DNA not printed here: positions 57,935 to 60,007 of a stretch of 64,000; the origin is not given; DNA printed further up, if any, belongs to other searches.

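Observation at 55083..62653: Predicted CDP-activated, C-branched 3,6-dideoxyhexose pathway (YerE-like ThDP enzyme) beside a collagen-like spore-surface protein gene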

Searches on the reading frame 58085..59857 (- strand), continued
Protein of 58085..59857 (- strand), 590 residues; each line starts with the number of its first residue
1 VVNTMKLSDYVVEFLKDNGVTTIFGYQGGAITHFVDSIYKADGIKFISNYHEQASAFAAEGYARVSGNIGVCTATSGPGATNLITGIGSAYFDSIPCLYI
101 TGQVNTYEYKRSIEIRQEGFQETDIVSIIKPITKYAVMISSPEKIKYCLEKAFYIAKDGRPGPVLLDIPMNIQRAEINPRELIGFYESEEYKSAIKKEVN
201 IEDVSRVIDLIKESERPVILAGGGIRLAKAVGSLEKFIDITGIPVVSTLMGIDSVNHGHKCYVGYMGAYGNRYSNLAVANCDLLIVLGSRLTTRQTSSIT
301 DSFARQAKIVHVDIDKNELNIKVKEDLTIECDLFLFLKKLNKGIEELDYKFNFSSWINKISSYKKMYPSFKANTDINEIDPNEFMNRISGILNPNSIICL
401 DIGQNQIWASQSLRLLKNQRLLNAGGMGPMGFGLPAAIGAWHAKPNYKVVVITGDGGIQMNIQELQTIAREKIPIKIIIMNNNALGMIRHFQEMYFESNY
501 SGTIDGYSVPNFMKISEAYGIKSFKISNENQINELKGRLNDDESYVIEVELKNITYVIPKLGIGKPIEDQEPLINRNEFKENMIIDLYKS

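Call 77: search_dna_similar(query=window:58085-59845:-, collection=plasmids, mode=protein, max_rows=15, max_evalue=1e-80)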
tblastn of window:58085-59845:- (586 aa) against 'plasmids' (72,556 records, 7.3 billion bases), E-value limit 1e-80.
Records with a match: 112; places in all: 127; records where one place covers at least 80% of the query: 112.
Best place of each record, by identity: <60% 112.
By first word of the organism name: Pseudoalteromonas 14; Escherichia 12; Paraburkholderia 9; Streptomyces 7; Klebsiella 5; Rhodococcus 5; Rhizobium 4; Acinetobacter 4; Sinorhizobium 4; Bacillus 3; and 39 more.
By predicted mobility (MOB-suite, as given by PLSDB): non-mobilizable 96; mobilizable 11; conjugative 5.
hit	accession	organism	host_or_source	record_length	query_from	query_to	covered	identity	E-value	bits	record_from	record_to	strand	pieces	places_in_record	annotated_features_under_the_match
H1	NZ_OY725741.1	Monoglobus pectinilyticus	-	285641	4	578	98%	38.7%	3e-111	373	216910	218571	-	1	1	ilvB: biosynthetic-type acetolactate synthase large subunit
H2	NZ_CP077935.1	Staphylococcus aureus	Homo sapiens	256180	4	569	97%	38.1%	7e-104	352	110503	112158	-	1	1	ilvB: biosynthetic-type acetolactate synthase large subunit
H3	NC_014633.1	Ilyobacter polytropus DSM 2926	marine mud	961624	1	561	96%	37.7%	2e-106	358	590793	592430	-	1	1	ilvB: biosynthetic-type acetolactate synthase large subunit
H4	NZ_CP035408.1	Bacillus subtilis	cell culture,food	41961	7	565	95%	37.3%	5e-106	358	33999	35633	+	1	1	ilvB: acetolactate synthase large subunit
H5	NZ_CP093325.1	Bacillus sp. N5-665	whole organism,peat soil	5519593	4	531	90%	38.7%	1e-104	353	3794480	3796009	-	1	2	none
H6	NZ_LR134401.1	Listeria monocytogenes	Homo sapiens,Vein blood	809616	4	567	96%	36.0%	8e-99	337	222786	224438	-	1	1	ilvB: biosynthetic-type acetolactate synthase large subunit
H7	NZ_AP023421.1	Pusillibacter faecalis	Homo sapiens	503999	1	565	96%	35.8%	2e-99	338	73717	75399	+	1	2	ilvB: biosynthetic-type acetolactate synthase large subunit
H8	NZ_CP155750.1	Sphingomonas parapaucimobilis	Chinese cabbage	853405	4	579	98%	35.1%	3e-100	341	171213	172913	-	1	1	acetolactate synthase 3 large subunit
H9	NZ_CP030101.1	Listeria monocytogenes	Environment,water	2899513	4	567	96%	35.8%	2e-98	336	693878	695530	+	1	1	none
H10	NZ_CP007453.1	Peptoclostridium acidaminophilum DSM 3953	black mud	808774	7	544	92%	37.5%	1e-101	345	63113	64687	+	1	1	ilvB: biosynthetic-type acetolactate synthase large subunit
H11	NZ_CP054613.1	Paenibacillus cellulosilyticus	cell culture,soil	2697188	4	544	92%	37.1%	7e-100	340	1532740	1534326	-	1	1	none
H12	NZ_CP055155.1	Adhaeribacter swui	Cell culture,Mud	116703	1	565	96%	35.4%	5e-99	337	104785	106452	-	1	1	ilvB: biosynthetic-type acetolactate synthase large subunit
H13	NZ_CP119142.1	Neisseria gonorrhoeae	Homo sapiens,whole organism,synovial ...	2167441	1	565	96%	35.4%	3e-93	321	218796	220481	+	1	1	none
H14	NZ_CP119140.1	Neisseria gonorrhoeae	Homo sapiens,whole organism,blood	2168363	1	565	96%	35.4%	3e-93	321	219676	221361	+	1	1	none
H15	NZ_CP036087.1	Bacillus mycoides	cell culture,soil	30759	4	572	97%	35.1%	2e-98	336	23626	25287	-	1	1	ilvB: acetolactate synthase large subunit | ilvN: acetolactate synthase small subunit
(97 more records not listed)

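Call 78: find_encoding_contigs(protein=P0051, flank=10000, max_places=1)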
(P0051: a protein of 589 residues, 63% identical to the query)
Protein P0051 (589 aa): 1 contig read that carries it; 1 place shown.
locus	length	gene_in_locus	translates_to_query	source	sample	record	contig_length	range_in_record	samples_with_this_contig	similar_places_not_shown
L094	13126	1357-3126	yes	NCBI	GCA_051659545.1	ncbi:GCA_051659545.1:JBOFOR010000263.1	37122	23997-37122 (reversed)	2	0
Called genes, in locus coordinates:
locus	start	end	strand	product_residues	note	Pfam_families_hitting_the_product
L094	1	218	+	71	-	PF03050:DDE_Tnp_IS66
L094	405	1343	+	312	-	PF01073:3Beta_HSD, PF01370:Epimerase, PF02719:Polysacc_synt_2, PF04321:RmlD_sub_bind, PF05368:NmrA (faint), PF07993:NAD_binding_4 (faint), PF13460:NAD_binding_10, PF16363:GDP_Man_Dehyd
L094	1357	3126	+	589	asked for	PF02776:TPP_enzyme_N, PF00205:TPP_enzyme_M, PF02775:TPP_enzyme_C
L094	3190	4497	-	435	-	PF01041:DegT_DnrJ_EryC1, PF00266:Aminotran_5 (faint), PF01053:Cys_Met_Meta_PP (weak)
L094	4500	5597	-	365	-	PF04321:RmlD_sub_bind (weak), PF01073:3Beta_HSD (weak), PF01370:Epimerase, PF02719:Polysacc_synt_2, PF16363:GDP_Man_Dehyd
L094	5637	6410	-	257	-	PF00483:NTP_transferase, PF12804:NTP_transf_3 (weak)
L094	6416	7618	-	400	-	PF00535:Glycos_transf_2, PF13641:Glyco_tranf_2_3 (weak)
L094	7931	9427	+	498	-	PF00535:Glycos_transf_2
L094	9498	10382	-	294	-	PF28051:Spore_exo_CotA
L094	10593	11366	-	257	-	PF01418:HTH_6 (weak)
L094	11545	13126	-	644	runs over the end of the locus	PF04205:FMN_bind, PF00890:FAD_binding_2, PF01134:GIDA (weak), PF01266:DAO (weak), PF01946:Thi4 (weak), PF03486:HI0933_like (faint), PF07992:Pyr_redox_2 (faint), PF12831:FAD_oxidored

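Call 79: find_encoding_contigs(protein=P0116, flank=10000, max_places=1)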
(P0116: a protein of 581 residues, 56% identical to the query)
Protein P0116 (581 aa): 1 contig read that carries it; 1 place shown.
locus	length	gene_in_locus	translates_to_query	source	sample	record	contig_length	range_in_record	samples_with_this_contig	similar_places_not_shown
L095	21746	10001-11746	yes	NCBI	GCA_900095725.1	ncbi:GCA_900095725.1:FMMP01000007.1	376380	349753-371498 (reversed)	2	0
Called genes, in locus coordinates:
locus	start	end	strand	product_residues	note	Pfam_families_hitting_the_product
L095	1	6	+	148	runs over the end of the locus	PF03885:DUF327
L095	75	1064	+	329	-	PF13177:DNA_pol3_delta2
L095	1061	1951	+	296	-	PF04468:PSP1, PF28472:PSP1_3rd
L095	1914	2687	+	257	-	PF05175:MTS, PF13489:Methyltransf_23 (weak), PF06325:PrmA, PF01170:UPF0020 (weak), PF13847:Methyltransf_31, PF08241:Methyltransf_11 (weak), PF08242:Methyltransf_12 (weak), PF13649:Methyltransf_25, +2 more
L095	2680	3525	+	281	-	PF00590:TP_methylase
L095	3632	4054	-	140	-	-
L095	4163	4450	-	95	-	-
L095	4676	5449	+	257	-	PF03372:Exo_endo_phos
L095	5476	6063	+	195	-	-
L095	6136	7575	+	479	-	PF00270:DEAD, PF04851:ResIII, PF00271:Helicase_C, PF03880:DbpA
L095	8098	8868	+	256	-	PF00483:NTP_transferase, PF12804:NTP_transf_3 (weak)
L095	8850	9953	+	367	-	PF01073:3Beta_HSD (faint), PF01370:Epimerase, PF02719:Polysacc_synt_2, PF16363:GDP_Man_Dehyd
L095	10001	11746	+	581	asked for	PF02776:TPP_enzyme_N, PF00205:TPP_enzyme_M, PF02775:TPP_enzyme_C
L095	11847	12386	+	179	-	PF00583:Acetyltransf_1 (weak), PF13302:Acetyltransf_3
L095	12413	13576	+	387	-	PF00155:Aminotran_1_2, PF01053:Cys_Met_Meta_PP (weak), PF01041:DegT_DnrJ_EryC1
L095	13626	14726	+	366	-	PF00155:Aminotran_1_2 (weak), PF01041:DegT_DnrJ_EryC1, PF00266:Aminotran_5, PF01212:Beta_elim_lyase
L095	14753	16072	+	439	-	PF01041:DegT_DnrJ_EryC1, PF01212:Beta_elim_lyase (weak)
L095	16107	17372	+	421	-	PF00535:Glycos_transf_2, PF10111:Glyco_tranf_2_2 (weak)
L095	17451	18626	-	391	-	PF00155:Aminotran_1_2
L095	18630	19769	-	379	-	PF01053:Cys_Met_Meta_PP, PF00155:Aminotran_1_2 (weak), PF00266:Aminotran_5 (weak)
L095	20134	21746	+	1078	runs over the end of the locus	PF09925:DUF2157 (weak)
